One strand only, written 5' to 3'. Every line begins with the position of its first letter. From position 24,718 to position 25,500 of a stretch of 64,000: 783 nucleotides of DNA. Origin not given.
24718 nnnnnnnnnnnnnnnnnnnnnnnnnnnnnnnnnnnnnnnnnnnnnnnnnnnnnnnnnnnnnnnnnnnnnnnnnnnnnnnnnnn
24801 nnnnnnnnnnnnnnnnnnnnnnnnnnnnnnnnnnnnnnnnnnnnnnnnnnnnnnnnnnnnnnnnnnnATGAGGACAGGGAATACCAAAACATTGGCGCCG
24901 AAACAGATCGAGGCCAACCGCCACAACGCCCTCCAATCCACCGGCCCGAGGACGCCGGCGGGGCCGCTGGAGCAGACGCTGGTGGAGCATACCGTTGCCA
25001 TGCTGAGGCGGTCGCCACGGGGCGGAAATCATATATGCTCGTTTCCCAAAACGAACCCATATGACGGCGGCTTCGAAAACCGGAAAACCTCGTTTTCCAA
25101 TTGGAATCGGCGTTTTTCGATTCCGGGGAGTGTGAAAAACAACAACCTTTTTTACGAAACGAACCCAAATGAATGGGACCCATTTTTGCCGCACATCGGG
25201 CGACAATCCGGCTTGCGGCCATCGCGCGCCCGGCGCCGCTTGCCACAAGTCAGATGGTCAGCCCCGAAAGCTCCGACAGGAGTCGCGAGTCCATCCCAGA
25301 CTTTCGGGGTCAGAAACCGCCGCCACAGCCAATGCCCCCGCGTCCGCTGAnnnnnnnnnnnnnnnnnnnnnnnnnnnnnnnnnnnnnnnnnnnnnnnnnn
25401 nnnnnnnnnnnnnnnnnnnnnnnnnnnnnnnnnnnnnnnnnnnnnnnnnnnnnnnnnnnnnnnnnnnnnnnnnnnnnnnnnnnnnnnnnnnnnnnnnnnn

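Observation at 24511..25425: Unusually long (about 900 nt) structured leader before the second Gfo/Idh/MocA gene: strong promoter, AT-rich hairpin island, possible small ORF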

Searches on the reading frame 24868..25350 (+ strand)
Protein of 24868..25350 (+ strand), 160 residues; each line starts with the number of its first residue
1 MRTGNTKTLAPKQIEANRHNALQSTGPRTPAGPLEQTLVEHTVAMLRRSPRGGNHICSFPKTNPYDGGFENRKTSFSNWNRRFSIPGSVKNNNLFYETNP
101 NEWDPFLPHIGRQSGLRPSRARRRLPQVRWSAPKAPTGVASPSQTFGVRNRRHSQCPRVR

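Call 9: search_protein_families(library=pfam, proteins=[window:24868-25350:+], max_evalue=1)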
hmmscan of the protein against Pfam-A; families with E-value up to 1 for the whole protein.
window:24868-25350:+ (160 aa): 0 families

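Call 10: search_protein_families(library=ncbifam, proteins=[window:24868-25350:+], max_evalue=1)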
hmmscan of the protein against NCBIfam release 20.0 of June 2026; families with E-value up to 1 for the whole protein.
window:24868-25350:+ (160 aa): 0 families
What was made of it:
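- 24868..25350 (+): 160-aa ORF (P0001): a chimeric read-through of relic pieces, 3' flank and repeat, not a conserved protein. There are no family or domain hits (calls 9, 10).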

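Call 11: find_homologous_proteins(query=window:24868-25350:+, max_evalue=0.01)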
Query window:24868-25350:+ (160 aa): 2 proteins with E <= 0.01 among 28 candidates.
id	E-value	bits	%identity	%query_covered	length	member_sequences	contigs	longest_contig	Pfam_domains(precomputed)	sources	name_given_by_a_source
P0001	2.9e-104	364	100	100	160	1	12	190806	-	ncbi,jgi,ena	-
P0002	8.1e-71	255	91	71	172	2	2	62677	-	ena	-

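Call 13: find_encoding_contigs(protein=P0002, flank=5000, max_places=4)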
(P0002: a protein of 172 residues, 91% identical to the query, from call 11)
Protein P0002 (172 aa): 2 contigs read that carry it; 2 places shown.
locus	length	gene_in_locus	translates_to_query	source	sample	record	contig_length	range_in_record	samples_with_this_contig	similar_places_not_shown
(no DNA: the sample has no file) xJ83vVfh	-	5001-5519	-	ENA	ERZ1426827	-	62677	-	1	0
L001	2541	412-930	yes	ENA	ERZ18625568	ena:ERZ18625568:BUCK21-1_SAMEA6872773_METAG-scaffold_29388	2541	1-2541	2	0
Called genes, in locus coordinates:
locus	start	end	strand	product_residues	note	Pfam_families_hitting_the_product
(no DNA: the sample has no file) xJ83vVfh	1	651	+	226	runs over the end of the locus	-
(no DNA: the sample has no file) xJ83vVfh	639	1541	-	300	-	PF08450:SGL, PF01731:Arylesterase (faint)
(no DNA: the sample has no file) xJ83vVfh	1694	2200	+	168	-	-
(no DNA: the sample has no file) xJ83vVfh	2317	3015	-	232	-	-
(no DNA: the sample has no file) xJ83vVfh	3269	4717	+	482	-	PF01408:GFO_IDH_MocA, PF22725:GFO_IDH_MocA_C3 (faint), PF19051:GFO_IDH_MocA_C2 (weak)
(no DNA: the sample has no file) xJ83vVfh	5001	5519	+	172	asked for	-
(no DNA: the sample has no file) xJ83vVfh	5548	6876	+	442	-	PF01408:GFO_IDH_MocA, PF19051:GFO_IDH_MocA_C2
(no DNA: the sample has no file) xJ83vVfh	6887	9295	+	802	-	PF02985:HEAT (faint), PF03130:HEAT_PBS (faint), PF13646:HEAT_2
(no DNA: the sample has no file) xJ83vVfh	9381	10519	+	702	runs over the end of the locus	-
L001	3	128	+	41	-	?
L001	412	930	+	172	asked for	-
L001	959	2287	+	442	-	PF01408:GFO_IDH_MocA, PF19051:GFO_IDH_MocA_C2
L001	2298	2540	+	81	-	?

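Call 14: find_encoding_contigs(protein=P0001, flank=5000, max_places=6)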
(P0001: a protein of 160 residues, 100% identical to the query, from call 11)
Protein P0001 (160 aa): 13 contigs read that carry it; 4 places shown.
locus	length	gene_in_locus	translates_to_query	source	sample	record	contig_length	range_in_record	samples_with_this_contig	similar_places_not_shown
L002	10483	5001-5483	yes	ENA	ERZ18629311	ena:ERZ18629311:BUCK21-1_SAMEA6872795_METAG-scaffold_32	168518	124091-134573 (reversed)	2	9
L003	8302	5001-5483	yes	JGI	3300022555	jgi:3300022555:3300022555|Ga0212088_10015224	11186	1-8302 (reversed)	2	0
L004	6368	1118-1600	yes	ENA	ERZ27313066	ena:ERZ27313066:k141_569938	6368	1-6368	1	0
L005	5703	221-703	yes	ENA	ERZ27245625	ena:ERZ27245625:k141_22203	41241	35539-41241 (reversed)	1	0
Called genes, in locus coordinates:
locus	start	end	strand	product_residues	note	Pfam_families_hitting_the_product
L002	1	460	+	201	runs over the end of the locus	-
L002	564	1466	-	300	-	PF08450:SGL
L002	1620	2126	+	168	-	-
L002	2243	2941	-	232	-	-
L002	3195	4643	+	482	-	PF01408:GFO_IDH_MocA, PF22725:GFO_IDH_MocA_C3 (faint), PF19051:GFO_IDH_MocA_C2 (weak)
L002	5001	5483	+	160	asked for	-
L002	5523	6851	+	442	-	PF01408:GFO_IDH_MocA, PF19051:GFO_IDH_MocA_C2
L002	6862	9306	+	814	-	PF03130:HEAT_PBS (faint), PF02985:HEAT (faint), PF13646:HEAT_2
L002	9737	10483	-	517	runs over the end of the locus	PF01527:HTH_Tnp_1 (faint), PF13358:DDE_3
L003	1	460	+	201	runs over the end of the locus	-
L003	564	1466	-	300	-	PF08450:SGL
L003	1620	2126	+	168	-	-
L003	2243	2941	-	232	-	-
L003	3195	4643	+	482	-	PF01408:GFO_IDH_MocA, PF22725:GFO_IDH_MocA_C3 (faint), PF19051:GFO_IDH_MocA_C2 (weak)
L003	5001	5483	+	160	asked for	-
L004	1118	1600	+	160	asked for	-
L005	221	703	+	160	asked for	-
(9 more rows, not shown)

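Call 25: find_related_loci(query=P0001, collection=metagenome_contigs, flank=4000)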
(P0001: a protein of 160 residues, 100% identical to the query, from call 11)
Query P0001 (160 aa) in metagenome_contigs; peptide patterns used: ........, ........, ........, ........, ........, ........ (x = any residue, [..] = any of these).
268 stretches matched a pattern; 5 encode a relative of the query (tblastn E <= 1e-3); 5 distinct loci.
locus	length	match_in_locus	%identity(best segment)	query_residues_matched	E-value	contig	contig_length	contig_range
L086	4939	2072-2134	86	12-32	1e-7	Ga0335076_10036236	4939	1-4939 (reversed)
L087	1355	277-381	60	2-32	8e-7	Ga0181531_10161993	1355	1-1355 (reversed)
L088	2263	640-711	71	12-35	2e-6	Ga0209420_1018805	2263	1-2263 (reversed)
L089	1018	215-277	81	12-32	2e-6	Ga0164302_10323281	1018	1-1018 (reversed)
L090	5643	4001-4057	84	12-30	3e-6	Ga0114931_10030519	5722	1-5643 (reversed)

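Call 26: find_related_loci(query=P0001, collection=viral_contigs, flank=4000)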
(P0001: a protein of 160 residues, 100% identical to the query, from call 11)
Query P0001 (160 aa) in viral_contigs; peptide patterns used: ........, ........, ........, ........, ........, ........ (x = any residue, [..] = any of these).
4 stretches matched a pattern, but none encodes a relative of the query by tblastn (E <= 1e-3).
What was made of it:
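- Tried and rejected: The ORF has no viral relatives (call 26).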

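Call 33: find_homologous_proteins(query=A2, max_evalue=0.01)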
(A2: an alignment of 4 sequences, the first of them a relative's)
Query A2 (4 sequences) (160 aa, profile of the alignment): 205 proteins with E <= 0.01 among 8000 candidates; the best 120 are listed.
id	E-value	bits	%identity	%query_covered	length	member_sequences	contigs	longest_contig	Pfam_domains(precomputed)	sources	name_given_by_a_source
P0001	2.6e-67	244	100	100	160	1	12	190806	-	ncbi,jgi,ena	-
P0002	7.0e-65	236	91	71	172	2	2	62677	-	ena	-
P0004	4.5e-59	217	69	20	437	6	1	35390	-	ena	-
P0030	4.8e-54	201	66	20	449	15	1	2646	-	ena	-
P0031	2.7e-40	156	72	20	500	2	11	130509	-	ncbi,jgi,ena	-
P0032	4.8e-39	152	72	20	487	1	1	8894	-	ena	-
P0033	9.4e-32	129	63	20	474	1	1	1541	-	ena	-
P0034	1.3e-31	128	56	20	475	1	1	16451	-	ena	-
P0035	6.2e-31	126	56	20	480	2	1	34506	-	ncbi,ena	-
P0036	1.5e-30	125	66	20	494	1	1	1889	-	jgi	jgi:hypothetical protein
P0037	2.0e-29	121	56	20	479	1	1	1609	-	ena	-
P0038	4.7e-29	120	63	20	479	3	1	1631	-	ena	-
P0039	1.8e-28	118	59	20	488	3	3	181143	-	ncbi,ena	-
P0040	1.1e-24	106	38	26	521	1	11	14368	-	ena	-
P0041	1.5e-22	99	84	20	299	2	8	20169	-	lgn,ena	-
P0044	4.1e-18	84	60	9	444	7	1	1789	-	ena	-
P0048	2.1e-17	82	40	32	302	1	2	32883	-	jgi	jgi:hypothetical protein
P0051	9.6e-17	80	83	15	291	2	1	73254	-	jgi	-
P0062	1.7e-15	76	74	17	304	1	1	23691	-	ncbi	-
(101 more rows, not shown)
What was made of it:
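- P0041 is 84% identical over residues 1-32 (call 33).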

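Call 35: find_encoding_contigs(protein=P0041, flank=3000, max_places=3)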
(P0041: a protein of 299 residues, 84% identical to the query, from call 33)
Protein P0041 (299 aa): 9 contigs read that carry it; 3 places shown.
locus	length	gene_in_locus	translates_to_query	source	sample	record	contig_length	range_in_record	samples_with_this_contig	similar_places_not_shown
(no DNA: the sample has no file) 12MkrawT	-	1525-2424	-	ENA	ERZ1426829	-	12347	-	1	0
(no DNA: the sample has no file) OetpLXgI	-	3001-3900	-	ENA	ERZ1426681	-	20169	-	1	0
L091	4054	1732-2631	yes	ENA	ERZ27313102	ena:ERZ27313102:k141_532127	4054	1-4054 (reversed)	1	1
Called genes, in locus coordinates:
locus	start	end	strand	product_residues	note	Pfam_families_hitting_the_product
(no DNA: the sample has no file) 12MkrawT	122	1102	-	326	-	-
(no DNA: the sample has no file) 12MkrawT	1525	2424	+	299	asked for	-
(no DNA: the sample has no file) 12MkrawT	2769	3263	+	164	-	PF01467:CTP_transf_like, PF08218:Citrate_ly_lig (weak)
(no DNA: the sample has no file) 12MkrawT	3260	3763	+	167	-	PF02620:YceD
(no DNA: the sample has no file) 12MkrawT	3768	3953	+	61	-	PF01783:Ribosomal_L32p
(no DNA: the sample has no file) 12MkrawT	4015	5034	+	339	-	PF02504:FA_synthesis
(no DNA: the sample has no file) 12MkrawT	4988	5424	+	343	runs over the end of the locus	PF00108:Thiolase_N, PF08545:ACP_syn_III, PF08541:ACP_syn_III_C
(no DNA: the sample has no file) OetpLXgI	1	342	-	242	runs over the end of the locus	PF01261:AP_endonuc_2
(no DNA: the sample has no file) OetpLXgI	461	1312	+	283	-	PF00515:TPR_1 (faint), PF07719:TPR_2 (faint), PF13414:TPR_11 (weak), PF13432:TPR_16 (weak), PF01476:LysM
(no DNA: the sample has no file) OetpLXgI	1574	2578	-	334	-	-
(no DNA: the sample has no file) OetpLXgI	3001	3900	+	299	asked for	-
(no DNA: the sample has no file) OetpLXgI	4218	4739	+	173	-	PF01467:CTP_transf_like, PF08218:Citrate_ly_lig (weak)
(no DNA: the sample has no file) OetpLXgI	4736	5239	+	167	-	PF02620:YceD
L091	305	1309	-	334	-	-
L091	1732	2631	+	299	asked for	-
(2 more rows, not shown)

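Call 37: find_encoding_contigs(protein=P0031, flank=3000, max_places=2)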
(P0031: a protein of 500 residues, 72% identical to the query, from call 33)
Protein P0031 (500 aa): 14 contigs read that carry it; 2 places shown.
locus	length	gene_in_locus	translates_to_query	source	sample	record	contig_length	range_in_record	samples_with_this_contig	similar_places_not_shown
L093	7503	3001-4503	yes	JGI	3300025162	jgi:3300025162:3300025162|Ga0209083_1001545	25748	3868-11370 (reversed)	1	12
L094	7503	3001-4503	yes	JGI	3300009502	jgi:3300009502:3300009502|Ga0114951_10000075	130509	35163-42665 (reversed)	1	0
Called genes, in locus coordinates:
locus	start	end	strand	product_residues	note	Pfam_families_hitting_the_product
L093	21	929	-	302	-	PF00149:Metallophos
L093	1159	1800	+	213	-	PF00730:HhH-GPD, PF00633:HHH (weak)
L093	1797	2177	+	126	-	-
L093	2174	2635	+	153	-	PF08534:Redoxin, PF00578:AhpC-TSA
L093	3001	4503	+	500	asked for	-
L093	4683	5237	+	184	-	PF03413:PepSY (faint)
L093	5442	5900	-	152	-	-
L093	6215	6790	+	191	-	PF00702:Hydrolase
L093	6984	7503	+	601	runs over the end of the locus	PF01558:POR, PF02776:TPP_enzyme_N (faint), PF01855:POR_N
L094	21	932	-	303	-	PF00149:Metallophos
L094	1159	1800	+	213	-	PF00730:HhH-GPD, PF00633:HHH (weak)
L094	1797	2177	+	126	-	-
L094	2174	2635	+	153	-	PF08534:Redoxin, PF00578:AhpC-TSA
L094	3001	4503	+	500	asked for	-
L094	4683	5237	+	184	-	PF03413:PepSY (faint)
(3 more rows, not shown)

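Call 40: search_protein_families(library=pfam, proteins=[P0041, P0048, P0031, L086:2060-2632:+], max_evalue=1)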
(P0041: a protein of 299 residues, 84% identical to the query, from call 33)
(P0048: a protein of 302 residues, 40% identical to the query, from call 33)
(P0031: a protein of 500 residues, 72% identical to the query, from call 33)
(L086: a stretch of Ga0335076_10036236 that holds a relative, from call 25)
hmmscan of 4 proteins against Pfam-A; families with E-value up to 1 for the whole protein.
P0041 (299 aa): 0 families

P0048 (302 aa): 2 families
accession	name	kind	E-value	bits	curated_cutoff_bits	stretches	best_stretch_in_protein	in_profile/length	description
PF08203.16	RNA_polI_A14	-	0.04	14.5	25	1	212-296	17-82/117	Yeast RNA polymerase I subunit RPA14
PF12932.12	Sec16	-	0.2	12.6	23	1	212-249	67-104/119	Vesicle coat trafficking protein Sec16 mid-region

P0031 (500 aa): 0 families

L086:2060-2632:+ (190 aa): 0 families

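Call 41: search_protein_families(library=ncbifam, proteins=[P0041, P0048, P0031, L086:2060-2632:+], max_evalue=1)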
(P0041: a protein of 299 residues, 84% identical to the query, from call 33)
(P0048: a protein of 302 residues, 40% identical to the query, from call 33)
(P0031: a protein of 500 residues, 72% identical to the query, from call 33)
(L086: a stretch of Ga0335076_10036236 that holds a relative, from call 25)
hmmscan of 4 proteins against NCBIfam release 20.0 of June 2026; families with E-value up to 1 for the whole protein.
P0041 (299 aa): 0 families

P0048 (302 aa): 0 families

P0031 (500 aa): 0 families

L086:2060-2632:+ (190 aa): 3 families
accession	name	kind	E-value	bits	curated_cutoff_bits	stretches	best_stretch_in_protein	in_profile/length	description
NF009340.0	PRK12700.1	equivalog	0.1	12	414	1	16-66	123-173/230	flagellar basal body L-ring protein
NF000187.3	BlaMIR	exception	0.18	10.9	882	1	24-123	221-317/381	MIR family cephalosporin-hydrolyzing class C beta-lactamase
NF000385.4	blaACT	exception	0.21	10.5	810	1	21-124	218-318/380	ACT family cephalosporin-hydrolyzing class C beta-lactamase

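Call 42: search_protein_families(library=phrogs, proteins=[P0041, P0048, P0031, L086:2060-2632:+], max_evalue=0.1)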
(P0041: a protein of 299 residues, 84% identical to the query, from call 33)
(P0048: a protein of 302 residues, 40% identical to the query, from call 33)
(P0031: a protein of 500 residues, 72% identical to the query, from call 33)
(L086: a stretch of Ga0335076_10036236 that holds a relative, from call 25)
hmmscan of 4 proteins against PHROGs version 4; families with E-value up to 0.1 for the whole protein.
P0041 (299 aa): 0 families

P0048 (302 aa): 0 families

P0031 (500 aa): 0 families

L086:2060-2632:+ (190 aa): 0 families

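Call 43: search_protein_families(library=padloc, proteins=[P0041, P0048, P0031, L086:2060-2632:+], max_evalue=0.1)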
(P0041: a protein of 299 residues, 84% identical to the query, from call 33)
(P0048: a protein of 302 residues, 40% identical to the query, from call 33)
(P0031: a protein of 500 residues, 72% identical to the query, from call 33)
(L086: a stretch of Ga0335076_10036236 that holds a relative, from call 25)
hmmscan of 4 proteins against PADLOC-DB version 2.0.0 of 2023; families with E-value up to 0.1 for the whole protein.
P0041 (299 aa): 0 families

P0048 (302 aa): 1 family
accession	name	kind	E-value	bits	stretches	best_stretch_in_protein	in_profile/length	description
PDLC01449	Cas1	-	0.012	12.8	1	219-288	105-162/285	"CAS-I,CAS-II,CAS-III,CAS-IV,CAS-V,CAS-VI; acquisition_1"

P0031 (500 aa): 0 families

L086:2060-2632:+ (190 aa): 0 families
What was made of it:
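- Tried and rejected: Pfam, NCBIfam, PHROGs and PADLOC gave no hits (calls 40-43).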

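Call 46: find_encoding_contigs(protein=P0039, flank=2500, max_places=1)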
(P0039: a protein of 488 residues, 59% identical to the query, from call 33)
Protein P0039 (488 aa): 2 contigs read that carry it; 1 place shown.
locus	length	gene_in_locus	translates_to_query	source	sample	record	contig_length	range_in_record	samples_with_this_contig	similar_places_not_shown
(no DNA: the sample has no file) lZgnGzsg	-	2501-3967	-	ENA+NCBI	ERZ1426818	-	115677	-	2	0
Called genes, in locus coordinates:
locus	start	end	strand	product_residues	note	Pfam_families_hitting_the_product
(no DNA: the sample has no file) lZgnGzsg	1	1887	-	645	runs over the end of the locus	PF02518:HATPase_c, PF13589:HATPase_c_3, PF09239:Topo-VIb_trans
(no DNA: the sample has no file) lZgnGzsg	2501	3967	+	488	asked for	-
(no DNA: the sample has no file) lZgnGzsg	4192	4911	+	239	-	PF01025:GrpE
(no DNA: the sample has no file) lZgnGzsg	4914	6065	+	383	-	PF00226:DnaJ, PF01556:DnaJ_C, PF00684:DnaJ_CXXCXGXG, PF27439:DnaJ_C_2 (weak)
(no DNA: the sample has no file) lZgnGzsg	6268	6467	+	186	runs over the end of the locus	-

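Call 47: find_encoding_contigs(protein=P0040, flank=2500, max_places=1)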
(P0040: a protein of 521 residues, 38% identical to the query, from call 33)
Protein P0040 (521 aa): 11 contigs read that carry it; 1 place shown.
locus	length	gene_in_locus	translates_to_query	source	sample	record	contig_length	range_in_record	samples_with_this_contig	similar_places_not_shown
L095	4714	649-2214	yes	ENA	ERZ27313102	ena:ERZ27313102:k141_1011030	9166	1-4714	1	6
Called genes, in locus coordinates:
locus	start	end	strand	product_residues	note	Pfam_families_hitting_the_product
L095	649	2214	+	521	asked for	-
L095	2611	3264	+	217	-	PF02754:CCG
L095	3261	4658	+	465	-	PF02589:LUD_dom, PF13187:Fer4_9 (faint), PF00037:Fer4 (faint), PF13237:Fer4_10 (faint), PF12798:Fer4_3 (faint), PF13183:Fer4_8, PF13534:Fer4_17 (weak), PF11870:LutB_C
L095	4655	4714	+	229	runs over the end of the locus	PF02589:LUD_dom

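Call 48: find_encoding_contigs(protein=P0044, flank=2500, max_places=1)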
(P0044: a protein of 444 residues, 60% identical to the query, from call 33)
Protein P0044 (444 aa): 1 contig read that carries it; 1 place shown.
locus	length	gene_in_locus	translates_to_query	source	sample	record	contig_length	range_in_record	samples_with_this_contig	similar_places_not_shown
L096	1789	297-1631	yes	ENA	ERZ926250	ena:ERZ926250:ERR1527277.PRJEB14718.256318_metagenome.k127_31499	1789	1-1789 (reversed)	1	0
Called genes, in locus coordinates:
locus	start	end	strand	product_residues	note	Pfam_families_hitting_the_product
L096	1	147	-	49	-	?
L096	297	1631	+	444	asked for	-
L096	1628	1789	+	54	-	?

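Call 49: find_encoding_contigs(protein=P0048, flank=2500, max_places=1)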
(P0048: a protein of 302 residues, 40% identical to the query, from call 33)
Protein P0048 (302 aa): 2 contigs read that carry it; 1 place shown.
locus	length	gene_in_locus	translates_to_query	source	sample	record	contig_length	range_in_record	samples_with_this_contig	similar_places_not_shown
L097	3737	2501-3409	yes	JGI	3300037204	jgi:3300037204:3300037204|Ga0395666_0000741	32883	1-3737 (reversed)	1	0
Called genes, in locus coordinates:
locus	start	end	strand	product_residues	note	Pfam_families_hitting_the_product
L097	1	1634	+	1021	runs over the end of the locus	PF20464:MmeI_N, PF20465:MmeI_hel, PF20473:MmeI_Mtase, PF07669:Eco57I (weak)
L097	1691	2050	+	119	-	-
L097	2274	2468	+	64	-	PF13619:KTSC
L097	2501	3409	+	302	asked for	-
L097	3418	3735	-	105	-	?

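Call 50: find_encoding_contigs(protein=P0051, flank=2500, max_places=1)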
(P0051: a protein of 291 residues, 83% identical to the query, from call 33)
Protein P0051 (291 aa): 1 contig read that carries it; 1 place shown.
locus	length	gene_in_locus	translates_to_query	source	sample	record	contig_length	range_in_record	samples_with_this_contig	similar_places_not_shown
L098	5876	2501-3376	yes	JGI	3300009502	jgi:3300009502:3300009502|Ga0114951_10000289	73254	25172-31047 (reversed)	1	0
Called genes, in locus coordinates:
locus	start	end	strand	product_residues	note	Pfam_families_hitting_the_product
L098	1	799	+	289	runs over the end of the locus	PF07719:TPR_2 (faint), PF13432:TPR_16 (weak), PF13414:TPR_11 (weak), PF01476:LysM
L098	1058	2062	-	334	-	-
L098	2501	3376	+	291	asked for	-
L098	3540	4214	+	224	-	PF01467:CTP_transf_like, PF08218:Citrate_ly_lig (weak)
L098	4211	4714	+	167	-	PF02620:YceD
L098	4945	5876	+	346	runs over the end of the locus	PF02504:FA_synthesis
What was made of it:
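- P0041 and P0051 sit at the same syntenic position in different samples, which indicates vertical inheritance (calls 35, 50).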

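Call 51: find_encoding_contigs(protein=P0062, flank=2500, max_places=1)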
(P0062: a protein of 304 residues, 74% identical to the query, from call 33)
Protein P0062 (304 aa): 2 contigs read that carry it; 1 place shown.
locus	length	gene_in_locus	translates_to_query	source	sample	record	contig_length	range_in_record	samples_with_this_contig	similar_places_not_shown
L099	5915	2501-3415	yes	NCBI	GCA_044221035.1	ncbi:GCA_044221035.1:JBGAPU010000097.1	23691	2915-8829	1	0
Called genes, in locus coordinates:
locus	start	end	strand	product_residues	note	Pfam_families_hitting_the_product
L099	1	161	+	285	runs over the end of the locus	-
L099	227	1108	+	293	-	-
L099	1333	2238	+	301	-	-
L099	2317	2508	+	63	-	PF13619:KTSC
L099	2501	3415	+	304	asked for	-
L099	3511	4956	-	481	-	PF01425:Amidase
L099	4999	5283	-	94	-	PF02686:GatC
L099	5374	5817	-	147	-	-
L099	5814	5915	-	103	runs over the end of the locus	-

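Call 69: search_dna_similar(query=P0041, collection=plasmids, mode=protein, max_evalue=0.001, max_rows=20)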
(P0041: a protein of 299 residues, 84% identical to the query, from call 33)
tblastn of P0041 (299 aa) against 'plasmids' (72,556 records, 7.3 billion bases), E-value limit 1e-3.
Records with a match: 2; places in all: 2; records where one place covers at least 80% of the query: 0.
Best place of each record, by identity: 60-80% 2.
By first word of the organism name: Planctomyces 1; Marivivens 1.
By predicted mobility (MOB-suite, as given by PLSDB): non-mobilizable 2.
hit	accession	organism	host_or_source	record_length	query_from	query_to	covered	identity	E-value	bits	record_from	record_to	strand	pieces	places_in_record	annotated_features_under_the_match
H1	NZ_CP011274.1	Planctomyces sp. SH-PL62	cell culture,sugar beet rhizosphere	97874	10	44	12%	71.4%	5e-4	49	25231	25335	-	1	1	hypothetical protein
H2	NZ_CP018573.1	Marivivens sp. JLT3646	cell culture,shallow-sea hydrothermal ...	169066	10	45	12%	66.7%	1e-4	51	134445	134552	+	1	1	hypothetical protein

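Call 70: get_annotated_region(hit=H1, flank=4000)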
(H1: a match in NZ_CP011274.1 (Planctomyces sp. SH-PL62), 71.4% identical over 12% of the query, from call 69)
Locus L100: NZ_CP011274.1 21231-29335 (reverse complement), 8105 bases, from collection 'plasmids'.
description: Planctomyces sp. SH-PL62 plasmid pPL62-1, complete sequence
organism: Planctomyces sp. SH-PL62 (NCBI taxid 1636152)
taxonomy: Bacteria; Planctomycetota; Planctomycetia; Planctomycetales; Planctomycetaceae; Planctomyces; Planctomyces sp. SH-PL62
host: -; source: cell culture,sugar beet rhizosphere; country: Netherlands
typing (MOB-suite, as given by PLSDB): non-mobilizable; replicon rep_cluster_171
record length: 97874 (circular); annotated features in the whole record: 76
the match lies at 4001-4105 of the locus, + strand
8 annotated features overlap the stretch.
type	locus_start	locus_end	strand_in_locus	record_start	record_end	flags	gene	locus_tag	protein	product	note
CDS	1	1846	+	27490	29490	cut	-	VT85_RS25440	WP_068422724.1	AI-2E family transporter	GO:1905887 - autoinducer AI-2 transmembrane transport [Evidence IEA]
CDS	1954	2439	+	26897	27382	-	-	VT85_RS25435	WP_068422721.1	CBS domain-containing protein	-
CDS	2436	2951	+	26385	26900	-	-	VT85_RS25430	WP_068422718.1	hypothetical protein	-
CDS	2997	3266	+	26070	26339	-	-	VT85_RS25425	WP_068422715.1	DUF883 family protein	-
CDS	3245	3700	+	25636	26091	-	-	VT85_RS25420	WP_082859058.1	phage holin family protein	-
CDS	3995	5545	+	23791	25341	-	-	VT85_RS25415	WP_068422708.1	hypothetical protein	-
CDS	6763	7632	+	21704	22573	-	-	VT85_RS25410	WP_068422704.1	ParA family protein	-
CDS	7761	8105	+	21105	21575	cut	-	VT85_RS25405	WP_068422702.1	hypothetical protein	-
